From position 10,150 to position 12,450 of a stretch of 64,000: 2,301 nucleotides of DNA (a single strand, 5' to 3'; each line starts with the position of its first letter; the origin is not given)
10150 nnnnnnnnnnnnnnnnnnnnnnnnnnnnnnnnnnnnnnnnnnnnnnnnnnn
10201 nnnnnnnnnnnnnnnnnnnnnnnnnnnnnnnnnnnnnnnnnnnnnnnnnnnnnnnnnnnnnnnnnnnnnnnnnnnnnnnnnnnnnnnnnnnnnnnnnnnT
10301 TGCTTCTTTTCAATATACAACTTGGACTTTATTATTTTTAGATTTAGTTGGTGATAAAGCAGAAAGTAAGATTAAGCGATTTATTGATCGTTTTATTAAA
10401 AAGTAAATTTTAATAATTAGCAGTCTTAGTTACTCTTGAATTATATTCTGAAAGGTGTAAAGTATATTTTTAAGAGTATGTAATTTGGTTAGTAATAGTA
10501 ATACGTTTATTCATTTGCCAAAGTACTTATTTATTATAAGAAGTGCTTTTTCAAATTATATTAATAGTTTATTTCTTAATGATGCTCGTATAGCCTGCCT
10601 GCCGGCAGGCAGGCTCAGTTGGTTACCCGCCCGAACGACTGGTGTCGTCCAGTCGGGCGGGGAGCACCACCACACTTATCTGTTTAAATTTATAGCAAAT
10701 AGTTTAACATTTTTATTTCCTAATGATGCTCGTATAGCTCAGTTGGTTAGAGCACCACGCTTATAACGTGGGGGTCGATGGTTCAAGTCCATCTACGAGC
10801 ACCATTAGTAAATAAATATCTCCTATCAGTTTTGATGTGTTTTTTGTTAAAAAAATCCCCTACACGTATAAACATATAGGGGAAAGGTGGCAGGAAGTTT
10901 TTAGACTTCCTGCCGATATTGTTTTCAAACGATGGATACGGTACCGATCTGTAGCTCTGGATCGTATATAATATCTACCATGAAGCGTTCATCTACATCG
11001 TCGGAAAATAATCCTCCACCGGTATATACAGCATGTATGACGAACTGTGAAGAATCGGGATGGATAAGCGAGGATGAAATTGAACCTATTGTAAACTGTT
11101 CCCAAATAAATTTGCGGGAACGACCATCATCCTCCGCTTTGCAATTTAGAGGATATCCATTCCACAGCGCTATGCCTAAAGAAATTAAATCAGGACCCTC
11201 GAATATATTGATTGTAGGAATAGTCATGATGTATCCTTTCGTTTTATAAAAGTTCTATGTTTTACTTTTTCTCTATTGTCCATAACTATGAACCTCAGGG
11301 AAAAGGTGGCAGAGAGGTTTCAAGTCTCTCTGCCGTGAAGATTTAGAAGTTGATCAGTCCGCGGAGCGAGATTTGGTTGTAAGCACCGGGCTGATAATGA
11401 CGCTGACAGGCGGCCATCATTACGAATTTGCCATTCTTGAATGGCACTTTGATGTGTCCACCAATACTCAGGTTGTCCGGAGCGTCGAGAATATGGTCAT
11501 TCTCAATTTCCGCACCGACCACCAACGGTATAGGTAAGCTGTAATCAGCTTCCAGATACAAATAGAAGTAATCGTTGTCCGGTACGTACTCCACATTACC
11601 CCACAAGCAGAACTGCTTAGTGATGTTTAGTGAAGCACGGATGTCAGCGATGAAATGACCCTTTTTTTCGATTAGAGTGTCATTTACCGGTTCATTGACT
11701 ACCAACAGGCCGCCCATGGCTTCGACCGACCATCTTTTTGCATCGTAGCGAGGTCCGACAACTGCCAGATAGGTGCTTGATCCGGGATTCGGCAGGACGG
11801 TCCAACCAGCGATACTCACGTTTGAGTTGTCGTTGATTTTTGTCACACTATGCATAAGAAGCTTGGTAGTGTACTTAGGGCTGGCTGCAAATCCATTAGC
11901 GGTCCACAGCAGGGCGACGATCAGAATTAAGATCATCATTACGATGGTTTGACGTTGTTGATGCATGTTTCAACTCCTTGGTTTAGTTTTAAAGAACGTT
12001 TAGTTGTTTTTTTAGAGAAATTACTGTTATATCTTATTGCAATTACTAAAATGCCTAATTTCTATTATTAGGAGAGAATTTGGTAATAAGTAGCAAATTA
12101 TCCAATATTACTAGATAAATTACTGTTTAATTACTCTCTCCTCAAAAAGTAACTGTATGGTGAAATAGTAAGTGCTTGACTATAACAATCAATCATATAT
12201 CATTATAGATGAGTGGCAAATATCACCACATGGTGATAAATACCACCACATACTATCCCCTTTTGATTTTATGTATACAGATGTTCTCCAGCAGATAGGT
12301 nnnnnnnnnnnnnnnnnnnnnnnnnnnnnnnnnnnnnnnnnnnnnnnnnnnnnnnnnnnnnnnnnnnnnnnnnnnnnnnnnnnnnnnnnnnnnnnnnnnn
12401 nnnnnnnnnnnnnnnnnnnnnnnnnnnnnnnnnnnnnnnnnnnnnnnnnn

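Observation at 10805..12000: Higher-GC islet beside the tRNA encoding an OMP-like beta-barrel protein, bracketed by related hairpin repeats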

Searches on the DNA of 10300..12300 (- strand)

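Call 19: search_rna_families(source=window, start=10300, end=12300, threshold=evalue, max_evalue=10)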
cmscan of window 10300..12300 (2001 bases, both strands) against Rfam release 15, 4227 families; matches with E-value up to 10: 16.
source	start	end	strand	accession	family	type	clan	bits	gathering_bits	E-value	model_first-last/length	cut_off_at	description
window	10728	10801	+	RF00005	tRNA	Gene; tRNA;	CL00001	75.8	29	2.5e-16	1-71/71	no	tRNA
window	10766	10907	-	RF02194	HPnc0260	Gene; antisense;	-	49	59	0.00046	1-156/156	no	Bacterial antisense RNA HPnc0260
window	10728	10802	-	RF04354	Plastid-ycf2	Cis-reg;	-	48.5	65.7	1e-08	1-75/75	no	Plastid-ycf2 5UTR RNA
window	10849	10917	-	RF01470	rli38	Gene; sRNA;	-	28.8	49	0.21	1-150/150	no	Listeria sRNA rli38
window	10805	10930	+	RF01606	plasmodium_snoR31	Gene; snRNA; snoRNA; HACA-box;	-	23.1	60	3.6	1-145/145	no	small nucleolar RNA snoR31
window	10849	10903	-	RF02399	NsiR1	Gene; sRNA;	-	21.3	39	0.28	1-60/60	no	Nitrogen stress-induced RNA 1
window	11308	11334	+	RF03560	mir-3926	Gene; miRNA;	-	21.2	82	0.94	19-45/63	no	mir-3926 microRNA precursor family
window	11308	11334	-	RF03560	mir-3926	Gene; miRNA;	-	20.8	82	1.2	19-45/63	no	mir-3926 microRNA precursor family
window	10300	10374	+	RF00443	SNORA27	Gene; snRNA; snoRNA; HACA-box;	CL00032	19.9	64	1.5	1-127/127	no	Small nucleolar RNA SNORA27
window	10555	10617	+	RF02270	nse_sRNA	Gene;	-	19.4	75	3.3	1-73/73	no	Neisseria sigma-E sRNA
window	12025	12052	+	RF01348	CRISPR-DR38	Gene; CRISPR;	-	18.6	44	7.1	1-35/35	no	CRISPR RNA direct repeat element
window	10811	11006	+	RF03533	SQ1002_RNA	Gene; sRNA;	-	17.4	128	0.81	1-237/237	no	Clostridioides difficile sRNA SQ1002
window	10521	10615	+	RF02367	Yfr20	Gene; sRNA;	-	16.8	44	6.8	1-89/89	no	Cyanobacterial functional RNA 20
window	11240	11317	-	RF00420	SNORA61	Gene; snRNA; snoRNA; HACA-box;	-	16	74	6.4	1-132/132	no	Small nucleolar RNA SNORA61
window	11900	11943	-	RF00282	SNORD48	Gene; snRNA; snoRNA; CD-box;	-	15.2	36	2.9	1-63/63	no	Small nucleolar RNA SNORD48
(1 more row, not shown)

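Call 106: build_rna_model(alignment_id=A7)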
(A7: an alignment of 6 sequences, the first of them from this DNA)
Model R1 built from alignment A7 (6 sequences, 51 columns); structure: RNAalifold consensus.
model positions 44; base pairs 9; branch points 0; effective number of sequences 6; information 0.999 bits per position. Calibrated on 0.2 Mb of random sequence (short: E-values are rough).
structure used (alignment columns):
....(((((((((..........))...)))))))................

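Call 107: search_with_rna_model(model_id=R1, sources=[window, L001, L002, L004, L005, L006, L007, L009, L011, L013, L015, L016, L062, L010, L014], max_evalue=1)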
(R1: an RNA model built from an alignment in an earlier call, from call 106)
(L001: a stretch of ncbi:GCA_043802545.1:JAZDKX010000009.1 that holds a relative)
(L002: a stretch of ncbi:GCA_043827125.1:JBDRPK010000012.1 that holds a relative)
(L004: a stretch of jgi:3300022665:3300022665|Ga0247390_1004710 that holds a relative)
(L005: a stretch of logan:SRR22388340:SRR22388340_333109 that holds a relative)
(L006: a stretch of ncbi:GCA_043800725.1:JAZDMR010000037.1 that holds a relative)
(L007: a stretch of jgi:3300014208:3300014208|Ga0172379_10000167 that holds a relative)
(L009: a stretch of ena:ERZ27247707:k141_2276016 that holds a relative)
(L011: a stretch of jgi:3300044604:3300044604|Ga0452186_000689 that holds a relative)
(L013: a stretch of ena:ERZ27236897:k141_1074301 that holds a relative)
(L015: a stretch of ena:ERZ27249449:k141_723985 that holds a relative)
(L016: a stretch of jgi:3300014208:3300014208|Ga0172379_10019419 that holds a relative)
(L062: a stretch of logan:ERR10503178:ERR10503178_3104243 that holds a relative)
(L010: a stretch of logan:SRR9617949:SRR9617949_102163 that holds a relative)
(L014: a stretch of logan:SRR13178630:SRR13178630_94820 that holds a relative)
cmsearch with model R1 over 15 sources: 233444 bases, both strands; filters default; matches with E-value up to 1: 17.
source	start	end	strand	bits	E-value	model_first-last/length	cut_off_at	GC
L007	11245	11288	+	55.5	3.4e-15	1-44/44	no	0.52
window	10873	10917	-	54.8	5.6e-15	1-44/44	no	0.47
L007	11785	11828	+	51.6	6.2e-14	1-44/44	no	0.41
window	11293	11337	-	51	9.4e-14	1-44/44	no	0.56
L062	492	535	+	50.7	1.2e-13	1-44/44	no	0.52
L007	10599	10647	+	46.3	3.4e-12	1-44/44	no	0.47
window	11308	11336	+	19.1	0.0024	4-31/44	no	0.55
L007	11249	11272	-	17.9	0.0059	5-28/44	no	0.46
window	10886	10929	+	17.8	0.0064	1-44/44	no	0.41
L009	17186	17227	-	16.8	0.014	1-44/44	no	0.36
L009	17198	17239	+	15.1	0.05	1-44/44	no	0.4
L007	11789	11812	-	14.6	0.073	5-28/44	no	0.5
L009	2033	2068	-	13.6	0.16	1-44/44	no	0.39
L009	16275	16307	+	13.2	0.21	1-44/44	no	0.39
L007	16498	16542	+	12.1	0.48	1-44/44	no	0.27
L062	495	520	-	11.9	0.57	4-29/44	no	0.46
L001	9168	9183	+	11.3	0.85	9-24/44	no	0.31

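Call 116: build_rna_model(alignment_id=A8, structure=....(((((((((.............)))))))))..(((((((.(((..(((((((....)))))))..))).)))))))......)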
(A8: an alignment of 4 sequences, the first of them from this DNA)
Model R2 built from alignment A8 (4 sequences, 87 columns); structure: as given.
model positions 80; base pairs 26; branch points 1; effective number of sequences 1.75; information 0.708 bits per position. Calibrated on 0.2 Mb of random sequence (short: E-values are rough).
structure used (alignment columns):
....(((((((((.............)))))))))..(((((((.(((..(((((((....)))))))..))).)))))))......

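Call 117: search_with_rna_model(model_id=R2, sources=[window, L001, L002, L004, L005, L006, L007, L009, L011, L013, L015, L016, L062, L010, L014], max_evalue=1, make_alignment=true)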
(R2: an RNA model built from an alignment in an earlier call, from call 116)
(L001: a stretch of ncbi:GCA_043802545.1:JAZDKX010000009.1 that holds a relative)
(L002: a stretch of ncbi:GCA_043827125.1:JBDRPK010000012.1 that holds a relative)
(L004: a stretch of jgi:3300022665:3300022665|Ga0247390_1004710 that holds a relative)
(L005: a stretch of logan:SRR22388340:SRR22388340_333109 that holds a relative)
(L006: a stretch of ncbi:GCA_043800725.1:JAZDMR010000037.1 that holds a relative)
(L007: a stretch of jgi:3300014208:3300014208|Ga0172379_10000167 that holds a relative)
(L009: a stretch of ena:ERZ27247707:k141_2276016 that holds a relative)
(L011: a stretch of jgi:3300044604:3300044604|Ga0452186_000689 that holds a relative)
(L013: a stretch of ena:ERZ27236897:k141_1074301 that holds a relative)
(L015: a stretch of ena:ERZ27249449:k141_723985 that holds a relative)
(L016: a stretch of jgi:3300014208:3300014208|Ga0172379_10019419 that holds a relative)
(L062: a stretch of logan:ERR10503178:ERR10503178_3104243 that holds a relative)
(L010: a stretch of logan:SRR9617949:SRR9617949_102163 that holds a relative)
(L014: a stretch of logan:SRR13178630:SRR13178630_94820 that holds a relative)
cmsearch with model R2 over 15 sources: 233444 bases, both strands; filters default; matches with E-value up to 1: 15.
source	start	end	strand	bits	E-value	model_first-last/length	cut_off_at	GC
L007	11244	11323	+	91.2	2.2e-18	1-80/80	no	0.45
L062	491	572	+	89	7.2e-18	1-80/80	no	0.45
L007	10598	10682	+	82.4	2.4e-16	1-80/80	no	0.4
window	11259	11338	-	81.7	3.4e-16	1-80/80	no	0.43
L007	11784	11837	+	34.8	1.6e-05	1-80/80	no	0.43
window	10845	10918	-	33.5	3.3e-05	1-80/80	no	0.39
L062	523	566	-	25.3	0.0023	31-74/80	no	0.45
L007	10634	10675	-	20.9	0.024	32-73/80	no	0.4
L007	11249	11272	-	18.5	0.084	6-29/80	no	0.46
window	11308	11334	+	18.5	0.085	5-30/80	no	0.56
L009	10645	10704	+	18.2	0.098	1-80/80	no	0.47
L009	10659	10718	-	16.8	0.21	1-80/80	no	0.4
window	10885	10931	+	16.5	0.24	1-80/80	no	0.43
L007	11758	11817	-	15.6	0.39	1-80/80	no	0.55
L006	3036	3111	-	14.4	0.71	1-80/80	no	0.36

Alignment A9: 15 matches aligned to the model, 121 columns, each read 5' to 3' on its own strand. Consensus structure (alignment columns), stored with it:
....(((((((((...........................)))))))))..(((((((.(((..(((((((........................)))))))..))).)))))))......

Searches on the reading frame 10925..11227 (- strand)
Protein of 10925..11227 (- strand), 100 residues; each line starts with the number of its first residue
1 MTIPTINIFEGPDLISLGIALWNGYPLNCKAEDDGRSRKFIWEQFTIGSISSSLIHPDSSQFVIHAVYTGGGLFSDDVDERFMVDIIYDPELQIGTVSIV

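Call 5: search_protein_families(library=pfam, proteins=[window:10925-11227:-], max_evalue=10)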
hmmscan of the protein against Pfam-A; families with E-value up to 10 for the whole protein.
window:10925-11227:- (100 aa): 1 family
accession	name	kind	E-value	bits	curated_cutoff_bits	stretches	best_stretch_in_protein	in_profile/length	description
PF18787.7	CRM1_repeat_3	-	0.035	14.6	27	1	47-65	17-35/51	CRM1 / Exportin repeat 3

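Call 6: search_protein_families(library=ncbifam, proteins=[window:10925-11227:-], max_evalue=10)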
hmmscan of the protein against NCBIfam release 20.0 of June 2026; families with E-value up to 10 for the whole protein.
window:10925-11227:- (100 aa): 0 families

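Call 57: find_homologous_proteins(query=window:10925-11227:-, max_evalue=0.01)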
Query window:10925-11227:- (100 aa): 1 proteins with E <= 0.01 among 3 candidates.
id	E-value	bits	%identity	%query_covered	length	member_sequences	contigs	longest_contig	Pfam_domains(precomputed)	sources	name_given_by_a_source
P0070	5.3e-61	221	100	100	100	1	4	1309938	-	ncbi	ncbi:MAG: hypothetical protein ACNFW9_06140 [Candidatus Kerfeldbacteria bacterium]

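Call 58: search_protein_families(library=phrogs, proteins=[window:10925-11227:-], max_evalue=0.01)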
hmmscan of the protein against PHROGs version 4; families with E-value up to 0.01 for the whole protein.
window:10925-11227:- (100 aa): 0 families

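Call 89: search_protein_families(library=padloc, proteins=[window:10925-11227:-], max_evalue=0.01)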
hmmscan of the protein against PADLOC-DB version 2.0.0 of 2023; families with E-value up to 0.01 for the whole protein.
window:10925-11227:- (100 aa): 0 families
